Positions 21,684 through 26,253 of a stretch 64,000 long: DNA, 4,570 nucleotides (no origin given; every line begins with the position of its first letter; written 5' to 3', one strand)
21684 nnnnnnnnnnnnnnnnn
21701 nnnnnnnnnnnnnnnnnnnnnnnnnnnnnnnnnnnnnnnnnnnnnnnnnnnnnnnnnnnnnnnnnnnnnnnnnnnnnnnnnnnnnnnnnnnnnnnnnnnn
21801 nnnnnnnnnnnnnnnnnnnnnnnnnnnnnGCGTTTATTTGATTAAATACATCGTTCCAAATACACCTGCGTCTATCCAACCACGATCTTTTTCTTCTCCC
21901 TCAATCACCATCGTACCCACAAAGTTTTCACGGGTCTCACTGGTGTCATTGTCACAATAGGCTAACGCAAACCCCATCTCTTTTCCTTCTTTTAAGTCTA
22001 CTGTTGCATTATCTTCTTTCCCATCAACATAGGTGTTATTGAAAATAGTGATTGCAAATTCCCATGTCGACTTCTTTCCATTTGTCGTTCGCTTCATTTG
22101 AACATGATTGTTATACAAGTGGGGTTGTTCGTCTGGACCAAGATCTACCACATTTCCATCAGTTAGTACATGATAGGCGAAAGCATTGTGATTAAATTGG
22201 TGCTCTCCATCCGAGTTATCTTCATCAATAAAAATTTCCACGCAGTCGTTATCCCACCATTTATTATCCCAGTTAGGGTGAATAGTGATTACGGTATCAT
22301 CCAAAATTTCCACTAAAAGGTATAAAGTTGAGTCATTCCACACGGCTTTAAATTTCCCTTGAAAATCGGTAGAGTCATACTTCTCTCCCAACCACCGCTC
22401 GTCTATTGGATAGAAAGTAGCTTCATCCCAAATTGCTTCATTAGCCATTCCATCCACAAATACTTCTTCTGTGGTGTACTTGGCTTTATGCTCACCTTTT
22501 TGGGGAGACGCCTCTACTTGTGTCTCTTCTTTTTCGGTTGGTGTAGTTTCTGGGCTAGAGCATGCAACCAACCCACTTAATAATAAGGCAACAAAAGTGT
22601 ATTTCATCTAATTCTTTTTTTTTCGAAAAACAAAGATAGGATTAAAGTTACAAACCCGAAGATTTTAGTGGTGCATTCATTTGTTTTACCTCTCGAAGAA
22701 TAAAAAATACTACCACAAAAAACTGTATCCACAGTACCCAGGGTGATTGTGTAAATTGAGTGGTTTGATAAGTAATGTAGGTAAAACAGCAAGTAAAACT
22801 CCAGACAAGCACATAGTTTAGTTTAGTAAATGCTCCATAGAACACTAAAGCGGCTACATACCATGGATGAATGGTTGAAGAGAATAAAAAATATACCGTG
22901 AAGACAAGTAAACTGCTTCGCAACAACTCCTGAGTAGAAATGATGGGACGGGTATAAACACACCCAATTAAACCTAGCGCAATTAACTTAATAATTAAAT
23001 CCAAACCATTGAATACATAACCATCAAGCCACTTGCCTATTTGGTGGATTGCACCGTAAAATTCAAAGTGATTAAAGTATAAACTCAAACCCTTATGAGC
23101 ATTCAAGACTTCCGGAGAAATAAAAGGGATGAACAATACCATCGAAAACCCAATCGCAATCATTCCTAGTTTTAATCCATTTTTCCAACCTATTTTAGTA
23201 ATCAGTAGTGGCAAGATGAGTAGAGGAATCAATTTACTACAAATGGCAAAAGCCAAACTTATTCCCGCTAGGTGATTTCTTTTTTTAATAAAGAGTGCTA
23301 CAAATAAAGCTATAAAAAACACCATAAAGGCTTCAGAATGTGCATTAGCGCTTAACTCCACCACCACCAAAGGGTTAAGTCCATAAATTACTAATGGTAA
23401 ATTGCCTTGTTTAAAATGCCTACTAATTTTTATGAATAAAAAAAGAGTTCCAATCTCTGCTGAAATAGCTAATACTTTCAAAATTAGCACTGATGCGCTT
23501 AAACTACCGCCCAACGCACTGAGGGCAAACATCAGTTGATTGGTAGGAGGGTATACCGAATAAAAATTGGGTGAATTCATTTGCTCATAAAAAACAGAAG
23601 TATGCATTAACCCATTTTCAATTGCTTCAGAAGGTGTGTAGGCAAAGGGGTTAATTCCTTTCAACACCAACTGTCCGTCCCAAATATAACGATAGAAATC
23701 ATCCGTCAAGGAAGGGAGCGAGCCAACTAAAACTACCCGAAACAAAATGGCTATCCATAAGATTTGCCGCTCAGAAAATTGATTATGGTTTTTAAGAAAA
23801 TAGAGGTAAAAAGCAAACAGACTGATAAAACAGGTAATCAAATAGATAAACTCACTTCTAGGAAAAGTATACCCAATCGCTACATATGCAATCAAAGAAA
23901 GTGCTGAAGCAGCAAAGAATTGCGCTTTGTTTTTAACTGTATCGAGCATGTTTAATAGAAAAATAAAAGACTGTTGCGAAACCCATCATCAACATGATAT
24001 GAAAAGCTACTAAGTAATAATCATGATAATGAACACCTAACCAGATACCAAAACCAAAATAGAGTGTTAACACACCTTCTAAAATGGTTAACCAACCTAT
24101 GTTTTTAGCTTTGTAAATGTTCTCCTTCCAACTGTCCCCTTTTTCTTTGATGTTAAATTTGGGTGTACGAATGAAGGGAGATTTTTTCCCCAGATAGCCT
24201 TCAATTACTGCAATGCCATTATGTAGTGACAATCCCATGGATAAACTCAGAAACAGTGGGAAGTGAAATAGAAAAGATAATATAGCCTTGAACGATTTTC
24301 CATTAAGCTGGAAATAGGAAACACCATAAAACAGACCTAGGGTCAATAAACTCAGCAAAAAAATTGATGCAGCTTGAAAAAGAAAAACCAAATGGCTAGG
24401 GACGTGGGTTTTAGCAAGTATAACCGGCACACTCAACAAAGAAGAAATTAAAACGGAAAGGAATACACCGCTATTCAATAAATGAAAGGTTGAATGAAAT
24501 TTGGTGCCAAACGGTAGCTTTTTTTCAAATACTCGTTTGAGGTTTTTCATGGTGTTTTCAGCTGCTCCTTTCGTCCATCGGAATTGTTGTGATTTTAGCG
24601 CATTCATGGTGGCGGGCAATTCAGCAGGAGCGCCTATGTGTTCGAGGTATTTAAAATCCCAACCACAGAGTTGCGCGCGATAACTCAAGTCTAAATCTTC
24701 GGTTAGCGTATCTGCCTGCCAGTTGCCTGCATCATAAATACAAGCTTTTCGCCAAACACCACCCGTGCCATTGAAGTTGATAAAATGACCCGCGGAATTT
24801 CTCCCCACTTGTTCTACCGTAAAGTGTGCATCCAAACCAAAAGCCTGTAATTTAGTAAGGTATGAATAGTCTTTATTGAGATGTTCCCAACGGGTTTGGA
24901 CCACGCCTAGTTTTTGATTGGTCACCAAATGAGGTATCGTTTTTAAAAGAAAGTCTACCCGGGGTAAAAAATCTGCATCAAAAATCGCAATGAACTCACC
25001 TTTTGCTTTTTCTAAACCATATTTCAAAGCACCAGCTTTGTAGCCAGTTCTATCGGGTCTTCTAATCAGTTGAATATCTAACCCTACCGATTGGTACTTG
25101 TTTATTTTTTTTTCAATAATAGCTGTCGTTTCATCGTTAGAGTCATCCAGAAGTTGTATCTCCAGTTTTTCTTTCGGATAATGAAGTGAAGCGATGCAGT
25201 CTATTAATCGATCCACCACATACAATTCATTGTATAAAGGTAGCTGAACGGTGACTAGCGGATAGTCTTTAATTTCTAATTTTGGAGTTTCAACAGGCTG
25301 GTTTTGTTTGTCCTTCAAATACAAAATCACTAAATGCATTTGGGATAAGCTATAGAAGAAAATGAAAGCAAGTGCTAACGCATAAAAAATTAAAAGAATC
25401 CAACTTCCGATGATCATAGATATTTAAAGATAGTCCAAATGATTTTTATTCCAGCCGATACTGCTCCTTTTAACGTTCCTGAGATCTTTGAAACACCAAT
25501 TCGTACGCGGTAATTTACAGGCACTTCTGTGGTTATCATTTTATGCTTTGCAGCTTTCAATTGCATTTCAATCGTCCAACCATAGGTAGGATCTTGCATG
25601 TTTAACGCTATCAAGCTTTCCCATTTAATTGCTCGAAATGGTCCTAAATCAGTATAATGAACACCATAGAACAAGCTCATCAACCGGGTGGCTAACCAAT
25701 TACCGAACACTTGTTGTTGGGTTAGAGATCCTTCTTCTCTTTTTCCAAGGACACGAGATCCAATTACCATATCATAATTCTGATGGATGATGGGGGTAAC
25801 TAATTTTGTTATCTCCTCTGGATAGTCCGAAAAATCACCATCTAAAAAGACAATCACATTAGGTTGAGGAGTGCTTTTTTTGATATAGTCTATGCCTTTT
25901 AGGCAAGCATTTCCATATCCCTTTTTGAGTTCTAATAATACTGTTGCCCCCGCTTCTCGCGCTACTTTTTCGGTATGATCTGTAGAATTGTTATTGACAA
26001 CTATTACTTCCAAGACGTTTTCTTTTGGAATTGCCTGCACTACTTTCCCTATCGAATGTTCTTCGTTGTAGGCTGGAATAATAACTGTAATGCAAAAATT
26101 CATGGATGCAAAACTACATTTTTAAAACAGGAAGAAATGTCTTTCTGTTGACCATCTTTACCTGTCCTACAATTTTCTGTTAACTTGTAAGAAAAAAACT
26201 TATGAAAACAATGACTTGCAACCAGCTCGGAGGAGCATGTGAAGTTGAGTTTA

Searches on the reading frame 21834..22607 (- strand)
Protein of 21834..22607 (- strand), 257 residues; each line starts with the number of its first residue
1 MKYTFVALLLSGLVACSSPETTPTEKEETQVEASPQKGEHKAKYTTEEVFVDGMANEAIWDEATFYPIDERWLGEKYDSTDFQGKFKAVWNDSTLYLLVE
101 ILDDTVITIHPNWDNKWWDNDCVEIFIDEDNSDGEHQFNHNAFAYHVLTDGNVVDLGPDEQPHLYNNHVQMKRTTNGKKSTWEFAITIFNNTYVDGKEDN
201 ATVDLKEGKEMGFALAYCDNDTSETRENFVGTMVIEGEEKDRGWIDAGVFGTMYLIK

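Call 74: search_protein_families(library=pfam, proteins=[window:21834-22607:-])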
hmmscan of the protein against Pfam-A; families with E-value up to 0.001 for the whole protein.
window:21834-22607:- (257 aa): 1 family
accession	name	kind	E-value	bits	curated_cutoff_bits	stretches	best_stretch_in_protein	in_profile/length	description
PF06452.16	CBM9_1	-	4.8e-35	121.6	23.4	1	51-256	1-183/185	Carbohydrate family 9 binding domain-like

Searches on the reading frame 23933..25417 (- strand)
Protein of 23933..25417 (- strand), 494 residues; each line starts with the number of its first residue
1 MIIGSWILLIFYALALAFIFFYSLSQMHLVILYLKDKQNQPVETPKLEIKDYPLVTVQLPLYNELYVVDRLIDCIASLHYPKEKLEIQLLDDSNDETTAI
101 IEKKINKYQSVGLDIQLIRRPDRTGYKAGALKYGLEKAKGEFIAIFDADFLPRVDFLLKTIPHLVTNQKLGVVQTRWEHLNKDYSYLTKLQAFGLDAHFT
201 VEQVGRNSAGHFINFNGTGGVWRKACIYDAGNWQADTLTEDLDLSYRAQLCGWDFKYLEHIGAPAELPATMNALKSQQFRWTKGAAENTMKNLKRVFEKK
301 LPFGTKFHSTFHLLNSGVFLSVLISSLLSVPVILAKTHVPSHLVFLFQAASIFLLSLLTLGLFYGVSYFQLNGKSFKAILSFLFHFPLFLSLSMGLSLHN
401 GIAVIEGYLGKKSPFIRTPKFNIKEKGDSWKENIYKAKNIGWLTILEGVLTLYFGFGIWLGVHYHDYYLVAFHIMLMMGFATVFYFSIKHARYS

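Call 74: search_protein_families(library=pfam, proteins=[window:23933-25417:-])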
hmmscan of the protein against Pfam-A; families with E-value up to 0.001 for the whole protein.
window:23933-25417:- (494 aa): 4 families
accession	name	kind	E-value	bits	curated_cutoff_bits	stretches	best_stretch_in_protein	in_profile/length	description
PF13641.12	Glyco_tranf_2_3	-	1.1e-19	71.8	27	1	55-284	3-230/230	Glycosyltransferase like family 2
PF00535.33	Glycos_transf_2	-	3.6e-18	66.5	23.3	1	57-192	2-131/168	Glycosyl transferase family 2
PF13632.12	Glyco_trans_2_3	-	9.9e-16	58.6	27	1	143-349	2-183/198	Glycosyl transferase family group 2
PF13506.12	Glyco_transf_21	-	2.3e-05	24.3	21.7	1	121-283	12-174/174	Glycosyl transferase family 21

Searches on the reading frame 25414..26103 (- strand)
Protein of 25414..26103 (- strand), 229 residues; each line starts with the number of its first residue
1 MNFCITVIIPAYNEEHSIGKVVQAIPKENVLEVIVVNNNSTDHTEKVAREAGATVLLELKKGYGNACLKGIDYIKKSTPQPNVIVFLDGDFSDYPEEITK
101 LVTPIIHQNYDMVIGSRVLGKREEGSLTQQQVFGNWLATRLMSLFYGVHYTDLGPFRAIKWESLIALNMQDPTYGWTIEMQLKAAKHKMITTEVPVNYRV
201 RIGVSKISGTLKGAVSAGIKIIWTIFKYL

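Call 74: search_protein_families(library=pfam, proteins=[window:25414-26103:-])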
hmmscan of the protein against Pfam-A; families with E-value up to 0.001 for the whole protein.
window:25414-26103:- (229 aa): 2 families
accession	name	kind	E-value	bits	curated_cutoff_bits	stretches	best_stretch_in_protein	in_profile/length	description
PF00535.33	Glycos_transf_2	-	3.8e-23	82.7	23.3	1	6-139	1-139/168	Glycosyl transferase family 2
PF13641.12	Glyco_tranf_2_3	-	1.3e-08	35.6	27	1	5-157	3-151/230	Glycosyltransferase like family 2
